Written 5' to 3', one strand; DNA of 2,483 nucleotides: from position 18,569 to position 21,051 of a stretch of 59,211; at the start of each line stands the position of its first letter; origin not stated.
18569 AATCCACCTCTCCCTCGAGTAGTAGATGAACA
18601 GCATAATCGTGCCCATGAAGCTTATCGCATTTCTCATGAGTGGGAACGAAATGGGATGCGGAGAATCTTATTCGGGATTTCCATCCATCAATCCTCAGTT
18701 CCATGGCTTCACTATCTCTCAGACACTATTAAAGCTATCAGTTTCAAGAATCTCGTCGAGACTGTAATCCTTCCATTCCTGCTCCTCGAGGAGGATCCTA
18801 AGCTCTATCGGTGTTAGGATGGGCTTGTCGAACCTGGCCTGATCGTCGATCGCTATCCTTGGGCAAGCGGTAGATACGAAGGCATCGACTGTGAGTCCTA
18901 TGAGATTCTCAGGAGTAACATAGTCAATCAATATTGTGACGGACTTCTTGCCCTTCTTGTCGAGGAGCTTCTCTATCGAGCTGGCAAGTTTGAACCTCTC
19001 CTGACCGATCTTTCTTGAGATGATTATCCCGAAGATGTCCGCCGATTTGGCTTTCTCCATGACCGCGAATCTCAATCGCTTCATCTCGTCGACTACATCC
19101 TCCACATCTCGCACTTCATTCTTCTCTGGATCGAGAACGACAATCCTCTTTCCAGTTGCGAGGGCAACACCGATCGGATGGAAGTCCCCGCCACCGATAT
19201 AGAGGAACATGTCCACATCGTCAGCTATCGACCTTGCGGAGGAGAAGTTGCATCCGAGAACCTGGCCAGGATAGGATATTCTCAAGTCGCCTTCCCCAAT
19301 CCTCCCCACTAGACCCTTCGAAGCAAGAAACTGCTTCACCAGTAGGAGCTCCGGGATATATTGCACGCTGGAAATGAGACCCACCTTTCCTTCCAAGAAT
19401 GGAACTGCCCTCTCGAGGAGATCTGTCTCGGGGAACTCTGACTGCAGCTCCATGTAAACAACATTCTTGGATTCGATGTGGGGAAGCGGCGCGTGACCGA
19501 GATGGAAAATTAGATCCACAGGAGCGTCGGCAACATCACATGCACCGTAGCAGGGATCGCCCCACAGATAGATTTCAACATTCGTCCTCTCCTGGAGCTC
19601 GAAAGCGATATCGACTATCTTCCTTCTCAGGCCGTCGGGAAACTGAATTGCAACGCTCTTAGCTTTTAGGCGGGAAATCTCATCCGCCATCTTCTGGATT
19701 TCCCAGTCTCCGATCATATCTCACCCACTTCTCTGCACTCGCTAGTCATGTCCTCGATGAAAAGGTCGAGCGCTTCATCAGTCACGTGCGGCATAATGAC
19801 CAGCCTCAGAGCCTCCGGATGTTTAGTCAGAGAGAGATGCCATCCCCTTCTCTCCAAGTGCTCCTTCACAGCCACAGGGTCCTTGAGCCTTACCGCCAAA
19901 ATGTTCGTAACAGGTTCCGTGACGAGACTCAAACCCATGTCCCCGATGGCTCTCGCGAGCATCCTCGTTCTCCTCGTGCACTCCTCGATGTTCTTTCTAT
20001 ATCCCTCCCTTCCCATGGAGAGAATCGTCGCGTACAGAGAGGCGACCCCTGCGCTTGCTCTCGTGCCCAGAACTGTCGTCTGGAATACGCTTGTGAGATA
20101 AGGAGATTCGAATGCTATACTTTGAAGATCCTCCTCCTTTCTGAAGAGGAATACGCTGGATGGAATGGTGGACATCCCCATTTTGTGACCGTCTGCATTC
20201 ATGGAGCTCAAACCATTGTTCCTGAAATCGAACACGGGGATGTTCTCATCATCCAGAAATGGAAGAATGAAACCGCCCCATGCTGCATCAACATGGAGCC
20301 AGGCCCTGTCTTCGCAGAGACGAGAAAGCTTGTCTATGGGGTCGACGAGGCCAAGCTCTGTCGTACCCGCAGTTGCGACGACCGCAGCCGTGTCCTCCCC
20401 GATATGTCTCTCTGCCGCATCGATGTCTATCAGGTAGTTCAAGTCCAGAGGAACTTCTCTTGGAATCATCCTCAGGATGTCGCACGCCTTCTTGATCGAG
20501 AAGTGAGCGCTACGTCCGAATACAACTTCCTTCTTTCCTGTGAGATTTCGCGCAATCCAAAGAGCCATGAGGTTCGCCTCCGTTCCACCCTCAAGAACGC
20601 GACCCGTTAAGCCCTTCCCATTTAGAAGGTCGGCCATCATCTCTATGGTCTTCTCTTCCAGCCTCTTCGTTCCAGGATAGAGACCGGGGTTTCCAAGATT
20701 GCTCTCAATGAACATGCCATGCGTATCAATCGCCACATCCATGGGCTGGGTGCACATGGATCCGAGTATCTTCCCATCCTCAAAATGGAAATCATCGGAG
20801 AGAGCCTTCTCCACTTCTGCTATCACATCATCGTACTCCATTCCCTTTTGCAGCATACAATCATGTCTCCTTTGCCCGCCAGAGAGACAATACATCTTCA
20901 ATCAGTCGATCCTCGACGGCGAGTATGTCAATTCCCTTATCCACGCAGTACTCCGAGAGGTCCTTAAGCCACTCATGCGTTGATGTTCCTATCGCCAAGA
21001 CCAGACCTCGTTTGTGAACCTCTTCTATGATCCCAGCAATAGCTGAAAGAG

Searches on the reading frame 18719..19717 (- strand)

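Call 68: search_protein_families(library=pfam, proteins=[window:18719-19717:-], max_evalue=0.001)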
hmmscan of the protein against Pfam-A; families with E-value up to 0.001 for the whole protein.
window:18719-19717:- (332 aa): 1 family
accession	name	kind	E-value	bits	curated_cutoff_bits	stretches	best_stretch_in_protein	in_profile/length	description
PF01866.22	Diphthamide_syn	-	8.2e-85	285.3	33.2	1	26-318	1-301/302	Putative diphthamide synthesis protein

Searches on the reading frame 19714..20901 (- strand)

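Call 68: search_protein_families(library=pfam, proteins=[window:19714-20901:-], max_evalue=0.001)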
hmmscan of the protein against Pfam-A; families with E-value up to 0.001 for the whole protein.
window:19714-20901:- (395 aa): 3 families
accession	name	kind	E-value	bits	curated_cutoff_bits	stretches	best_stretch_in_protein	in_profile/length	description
PF00282.25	Pyridoxal_deC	-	1e-29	103.9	27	1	118-321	140-355/375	Pyridoxal-dependent decarboxylase conserved domain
PF00266.25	Aminotran_5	-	7.7e-09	35.4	21.5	1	102-207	66-177/371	Aminotransferase class-V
PF00155.27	Aminotran_1_2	-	0.00043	20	19.7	0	102-380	70-356/361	Aminotransferase class I and II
